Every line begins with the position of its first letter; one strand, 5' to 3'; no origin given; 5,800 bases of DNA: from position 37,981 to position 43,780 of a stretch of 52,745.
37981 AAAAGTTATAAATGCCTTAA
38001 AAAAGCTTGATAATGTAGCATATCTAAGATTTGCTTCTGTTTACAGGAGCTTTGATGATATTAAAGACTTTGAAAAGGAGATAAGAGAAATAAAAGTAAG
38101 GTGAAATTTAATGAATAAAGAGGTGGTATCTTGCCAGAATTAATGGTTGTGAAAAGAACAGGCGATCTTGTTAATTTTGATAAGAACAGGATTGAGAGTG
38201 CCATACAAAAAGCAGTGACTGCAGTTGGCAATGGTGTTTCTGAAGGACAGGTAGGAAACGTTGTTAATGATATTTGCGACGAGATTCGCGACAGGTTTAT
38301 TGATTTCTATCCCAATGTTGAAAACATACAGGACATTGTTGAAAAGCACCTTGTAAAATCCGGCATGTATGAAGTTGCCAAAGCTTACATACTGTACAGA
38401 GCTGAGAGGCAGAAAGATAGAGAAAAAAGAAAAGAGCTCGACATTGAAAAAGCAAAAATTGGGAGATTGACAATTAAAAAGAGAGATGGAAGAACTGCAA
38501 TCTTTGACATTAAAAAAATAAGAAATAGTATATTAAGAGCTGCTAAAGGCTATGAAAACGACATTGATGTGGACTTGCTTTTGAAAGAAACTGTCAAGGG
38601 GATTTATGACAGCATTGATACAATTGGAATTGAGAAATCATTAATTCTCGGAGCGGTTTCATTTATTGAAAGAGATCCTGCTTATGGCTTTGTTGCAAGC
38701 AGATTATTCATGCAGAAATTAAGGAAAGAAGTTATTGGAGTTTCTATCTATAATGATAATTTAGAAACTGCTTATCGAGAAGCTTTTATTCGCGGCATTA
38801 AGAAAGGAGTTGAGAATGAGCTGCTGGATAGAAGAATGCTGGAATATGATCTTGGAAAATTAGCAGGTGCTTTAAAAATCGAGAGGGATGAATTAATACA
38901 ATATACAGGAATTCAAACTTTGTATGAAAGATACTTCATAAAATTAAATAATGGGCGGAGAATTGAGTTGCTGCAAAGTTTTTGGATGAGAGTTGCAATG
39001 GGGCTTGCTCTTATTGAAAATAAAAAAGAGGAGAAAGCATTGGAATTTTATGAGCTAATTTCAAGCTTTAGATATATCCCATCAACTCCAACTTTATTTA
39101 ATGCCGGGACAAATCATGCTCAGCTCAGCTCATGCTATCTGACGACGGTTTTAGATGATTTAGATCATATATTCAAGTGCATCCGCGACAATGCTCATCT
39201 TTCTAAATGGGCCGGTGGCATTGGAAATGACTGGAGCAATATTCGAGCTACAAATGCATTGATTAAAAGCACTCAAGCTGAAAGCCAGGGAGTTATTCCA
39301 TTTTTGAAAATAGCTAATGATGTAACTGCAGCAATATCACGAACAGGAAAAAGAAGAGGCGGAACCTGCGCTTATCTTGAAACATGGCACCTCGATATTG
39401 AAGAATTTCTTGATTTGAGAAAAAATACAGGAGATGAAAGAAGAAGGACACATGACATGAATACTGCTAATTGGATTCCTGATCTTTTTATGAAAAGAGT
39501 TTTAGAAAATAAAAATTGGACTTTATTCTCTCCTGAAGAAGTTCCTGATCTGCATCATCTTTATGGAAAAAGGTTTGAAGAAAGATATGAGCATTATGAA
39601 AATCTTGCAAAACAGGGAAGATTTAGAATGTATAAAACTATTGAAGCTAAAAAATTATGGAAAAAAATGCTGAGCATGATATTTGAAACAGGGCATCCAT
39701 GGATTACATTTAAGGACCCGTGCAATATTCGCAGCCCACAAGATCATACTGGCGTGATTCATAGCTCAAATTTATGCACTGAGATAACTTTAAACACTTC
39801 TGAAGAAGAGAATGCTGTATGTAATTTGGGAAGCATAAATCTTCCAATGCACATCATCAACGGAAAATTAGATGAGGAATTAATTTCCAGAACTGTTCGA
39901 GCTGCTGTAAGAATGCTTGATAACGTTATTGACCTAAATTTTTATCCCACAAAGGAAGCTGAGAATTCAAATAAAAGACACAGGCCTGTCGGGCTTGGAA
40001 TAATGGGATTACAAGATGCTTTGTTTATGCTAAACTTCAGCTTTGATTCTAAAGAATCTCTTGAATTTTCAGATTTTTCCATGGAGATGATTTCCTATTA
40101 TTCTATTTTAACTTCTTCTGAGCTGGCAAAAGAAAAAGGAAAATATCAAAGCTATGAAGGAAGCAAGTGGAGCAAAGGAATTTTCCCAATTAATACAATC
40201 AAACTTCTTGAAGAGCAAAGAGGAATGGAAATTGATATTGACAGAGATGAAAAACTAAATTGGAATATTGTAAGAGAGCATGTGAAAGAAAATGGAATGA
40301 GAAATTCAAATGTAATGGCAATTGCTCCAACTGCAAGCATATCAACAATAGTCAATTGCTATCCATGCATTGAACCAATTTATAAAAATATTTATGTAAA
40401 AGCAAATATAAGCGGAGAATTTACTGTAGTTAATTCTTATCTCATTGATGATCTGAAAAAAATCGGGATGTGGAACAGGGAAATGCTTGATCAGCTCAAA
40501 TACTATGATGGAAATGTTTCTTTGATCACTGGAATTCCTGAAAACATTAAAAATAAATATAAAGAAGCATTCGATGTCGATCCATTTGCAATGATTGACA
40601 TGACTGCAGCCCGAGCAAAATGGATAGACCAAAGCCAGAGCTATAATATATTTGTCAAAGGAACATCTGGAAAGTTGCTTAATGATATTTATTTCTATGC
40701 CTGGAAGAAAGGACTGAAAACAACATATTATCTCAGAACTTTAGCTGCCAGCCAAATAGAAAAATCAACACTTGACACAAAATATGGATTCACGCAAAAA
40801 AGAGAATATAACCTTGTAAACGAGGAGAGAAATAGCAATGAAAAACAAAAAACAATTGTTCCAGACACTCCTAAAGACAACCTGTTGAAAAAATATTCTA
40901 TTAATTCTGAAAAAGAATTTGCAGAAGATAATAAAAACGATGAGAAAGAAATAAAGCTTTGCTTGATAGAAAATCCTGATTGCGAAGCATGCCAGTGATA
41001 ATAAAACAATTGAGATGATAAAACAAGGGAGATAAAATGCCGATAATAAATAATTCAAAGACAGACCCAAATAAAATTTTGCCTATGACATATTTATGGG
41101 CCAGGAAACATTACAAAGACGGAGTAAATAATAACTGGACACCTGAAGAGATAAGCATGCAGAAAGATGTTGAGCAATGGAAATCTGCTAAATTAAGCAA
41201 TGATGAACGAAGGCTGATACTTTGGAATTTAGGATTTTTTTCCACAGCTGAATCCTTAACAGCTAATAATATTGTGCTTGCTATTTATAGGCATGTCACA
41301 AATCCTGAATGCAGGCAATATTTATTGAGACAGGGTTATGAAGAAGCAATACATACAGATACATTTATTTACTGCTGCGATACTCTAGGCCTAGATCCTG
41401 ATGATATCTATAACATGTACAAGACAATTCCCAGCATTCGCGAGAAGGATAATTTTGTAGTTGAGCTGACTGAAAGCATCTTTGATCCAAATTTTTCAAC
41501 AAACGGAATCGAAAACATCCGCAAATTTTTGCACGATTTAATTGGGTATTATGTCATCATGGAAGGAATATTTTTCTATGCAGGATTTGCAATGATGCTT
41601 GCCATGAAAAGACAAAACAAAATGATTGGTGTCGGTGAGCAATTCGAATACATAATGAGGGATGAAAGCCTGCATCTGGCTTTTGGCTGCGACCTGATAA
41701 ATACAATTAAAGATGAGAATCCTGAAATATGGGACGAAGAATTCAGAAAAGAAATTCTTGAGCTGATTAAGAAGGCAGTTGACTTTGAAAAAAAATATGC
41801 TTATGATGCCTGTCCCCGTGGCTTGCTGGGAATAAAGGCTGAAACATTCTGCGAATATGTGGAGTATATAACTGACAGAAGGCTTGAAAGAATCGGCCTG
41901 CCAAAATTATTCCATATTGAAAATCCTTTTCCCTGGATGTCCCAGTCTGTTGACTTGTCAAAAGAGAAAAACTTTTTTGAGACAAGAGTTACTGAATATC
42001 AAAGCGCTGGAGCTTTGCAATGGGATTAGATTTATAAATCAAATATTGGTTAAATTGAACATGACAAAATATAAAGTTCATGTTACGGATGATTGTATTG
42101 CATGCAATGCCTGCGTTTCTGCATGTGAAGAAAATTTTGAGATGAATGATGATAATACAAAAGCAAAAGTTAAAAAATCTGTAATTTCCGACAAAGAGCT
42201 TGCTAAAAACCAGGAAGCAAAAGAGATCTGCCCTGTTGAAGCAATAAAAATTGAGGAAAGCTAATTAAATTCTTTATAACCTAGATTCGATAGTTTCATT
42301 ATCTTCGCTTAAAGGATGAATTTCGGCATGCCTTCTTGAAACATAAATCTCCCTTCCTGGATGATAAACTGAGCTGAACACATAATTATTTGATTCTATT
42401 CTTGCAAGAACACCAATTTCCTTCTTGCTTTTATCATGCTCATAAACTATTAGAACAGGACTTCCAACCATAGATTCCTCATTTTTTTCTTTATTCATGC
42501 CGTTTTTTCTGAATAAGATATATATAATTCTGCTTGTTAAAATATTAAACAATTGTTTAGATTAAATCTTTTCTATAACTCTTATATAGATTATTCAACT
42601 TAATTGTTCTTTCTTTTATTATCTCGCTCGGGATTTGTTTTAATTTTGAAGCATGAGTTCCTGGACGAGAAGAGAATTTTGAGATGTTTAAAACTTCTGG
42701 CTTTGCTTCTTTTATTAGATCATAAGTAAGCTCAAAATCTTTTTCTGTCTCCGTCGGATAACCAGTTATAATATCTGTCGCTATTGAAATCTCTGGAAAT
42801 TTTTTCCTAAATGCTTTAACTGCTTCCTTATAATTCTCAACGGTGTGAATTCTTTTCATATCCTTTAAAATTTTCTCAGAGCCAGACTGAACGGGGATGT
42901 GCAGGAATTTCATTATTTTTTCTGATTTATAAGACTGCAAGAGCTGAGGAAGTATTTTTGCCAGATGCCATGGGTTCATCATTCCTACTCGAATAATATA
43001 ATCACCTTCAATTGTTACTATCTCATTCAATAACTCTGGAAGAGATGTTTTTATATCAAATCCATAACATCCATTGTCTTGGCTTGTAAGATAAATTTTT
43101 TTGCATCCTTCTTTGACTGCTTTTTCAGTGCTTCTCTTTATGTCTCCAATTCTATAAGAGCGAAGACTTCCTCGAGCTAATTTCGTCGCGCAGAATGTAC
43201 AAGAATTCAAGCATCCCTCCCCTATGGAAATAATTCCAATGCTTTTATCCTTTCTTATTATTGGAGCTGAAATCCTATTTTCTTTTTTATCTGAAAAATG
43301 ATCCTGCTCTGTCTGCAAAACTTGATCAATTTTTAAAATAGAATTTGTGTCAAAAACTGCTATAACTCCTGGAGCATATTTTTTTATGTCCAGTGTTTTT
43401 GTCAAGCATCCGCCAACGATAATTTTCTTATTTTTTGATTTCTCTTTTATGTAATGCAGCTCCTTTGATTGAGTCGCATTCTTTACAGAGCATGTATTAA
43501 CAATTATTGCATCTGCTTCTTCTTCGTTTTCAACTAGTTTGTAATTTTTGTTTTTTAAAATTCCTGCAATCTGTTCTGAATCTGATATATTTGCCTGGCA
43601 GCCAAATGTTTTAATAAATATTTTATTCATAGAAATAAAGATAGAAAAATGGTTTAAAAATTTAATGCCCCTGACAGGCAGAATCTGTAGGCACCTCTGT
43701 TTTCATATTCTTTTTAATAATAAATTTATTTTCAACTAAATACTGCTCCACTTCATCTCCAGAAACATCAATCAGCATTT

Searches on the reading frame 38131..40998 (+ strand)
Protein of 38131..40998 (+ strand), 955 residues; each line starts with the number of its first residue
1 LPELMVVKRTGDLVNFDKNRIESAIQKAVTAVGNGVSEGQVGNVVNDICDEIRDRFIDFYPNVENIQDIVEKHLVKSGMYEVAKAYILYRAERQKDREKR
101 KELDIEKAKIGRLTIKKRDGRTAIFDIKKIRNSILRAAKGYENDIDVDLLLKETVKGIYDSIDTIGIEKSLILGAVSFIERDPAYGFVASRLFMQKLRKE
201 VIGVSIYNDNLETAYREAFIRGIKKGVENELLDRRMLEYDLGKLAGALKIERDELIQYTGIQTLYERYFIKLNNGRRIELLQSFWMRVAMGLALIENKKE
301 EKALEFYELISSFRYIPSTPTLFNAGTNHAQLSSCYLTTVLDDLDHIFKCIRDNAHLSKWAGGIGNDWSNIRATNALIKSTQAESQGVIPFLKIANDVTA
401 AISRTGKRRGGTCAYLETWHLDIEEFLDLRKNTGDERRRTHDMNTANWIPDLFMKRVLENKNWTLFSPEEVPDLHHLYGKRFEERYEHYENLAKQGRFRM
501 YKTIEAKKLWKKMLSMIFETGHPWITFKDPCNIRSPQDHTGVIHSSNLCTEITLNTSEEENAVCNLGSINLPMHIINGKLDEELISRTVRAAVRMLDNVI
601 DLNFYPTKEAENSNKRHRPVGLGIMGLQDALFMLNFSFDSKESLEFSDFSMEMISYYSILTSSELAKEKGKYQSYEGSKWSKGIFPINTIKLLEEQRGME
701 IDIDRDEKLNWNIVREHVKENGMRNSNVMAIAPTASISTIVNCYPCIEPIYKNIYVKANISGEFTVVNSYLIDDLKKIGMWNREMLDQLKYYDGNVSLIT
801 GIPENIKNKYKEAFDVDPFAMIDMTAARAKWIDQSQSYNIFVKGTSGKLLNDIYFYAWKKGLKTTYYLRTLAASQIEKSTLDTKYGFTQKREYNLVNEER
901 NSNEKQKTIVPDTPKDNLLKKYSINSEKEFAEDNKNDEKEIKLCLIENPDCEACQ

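Call 94: search_protein_families(library=pfam, proteins=[window:38131-40998:+], max_evalue=0.00001)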
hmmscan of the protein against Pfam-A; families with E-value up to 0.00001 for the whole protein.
window:38131-40998:+ (955 aa): 3 families
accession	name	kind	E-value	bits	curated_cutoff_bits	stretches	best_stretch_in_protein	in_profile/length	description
PF02867.20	Ribonuc_red_lgC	-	1e-196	655.1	23.9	1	333-868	1-523/523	Ribonucleotide reductase, barrel domain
PF03477.21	ATP-cone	-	6.2e-31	107.2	25.8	2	5-94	2-87/88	ATP cone domain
PF00317.26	Ribonuc_red_lgN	-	4e-25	88.1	28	1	257-329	4-76/77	Ribonucleotide reductase, all-alpha domain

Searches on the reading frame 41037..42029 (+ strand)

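Call 94: search_protein_families(library=pfam, proteins=[window:41037-42029:+], max_evalue=0.00001)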
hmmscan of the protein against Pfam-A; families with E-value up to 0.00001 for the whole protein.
window:41037-42029:+ (330 aa): 1 family
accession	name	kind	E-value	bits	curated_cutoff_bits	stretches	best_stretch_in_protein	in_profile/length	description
PF00268.27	Ribonuc_red_sm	-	1.8e-89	300.3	33.6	1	13-297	3-281/281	Ribonucleotide reductase, small chain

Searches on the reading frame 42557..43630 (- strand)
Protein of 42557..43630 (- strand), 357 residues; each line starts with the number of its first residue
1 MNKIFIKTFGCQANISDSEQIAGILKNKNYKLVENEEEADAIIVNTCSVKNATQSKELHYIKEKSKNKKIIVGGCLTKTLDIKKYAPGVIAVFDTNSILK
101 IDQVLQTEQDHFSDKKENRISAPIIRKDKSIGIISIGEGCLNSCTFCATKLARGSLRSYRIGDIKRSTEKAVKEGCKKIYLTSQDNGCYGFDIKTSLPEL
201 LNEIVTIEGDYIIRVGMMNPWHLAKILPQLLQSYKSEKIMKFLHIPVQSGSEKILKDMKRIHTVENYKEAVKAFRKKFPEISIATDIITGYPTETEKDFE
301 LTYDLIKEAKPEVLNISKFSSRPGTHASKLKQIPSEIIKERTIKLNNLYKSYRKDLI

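Call 94: search_protein_families(library=pfam, proteins=[window:42557-43630:-], max_evalue=0.00001)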
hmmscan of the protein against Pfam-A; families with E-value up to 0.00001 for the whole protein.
window:42557-43630:- (357 aa): 2 families
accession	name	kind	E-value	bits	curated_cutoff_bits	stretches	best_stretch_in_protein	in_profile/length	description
PF04055.27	Radical_SAM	-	4.9e-23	82.6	29.5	1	134-306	1-166/166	Radical SAM superfamily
PF00919.26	UPF0004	-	8.7e-23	80.6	27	1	3-80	1-82/98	Uncharacterized protein family UPF0004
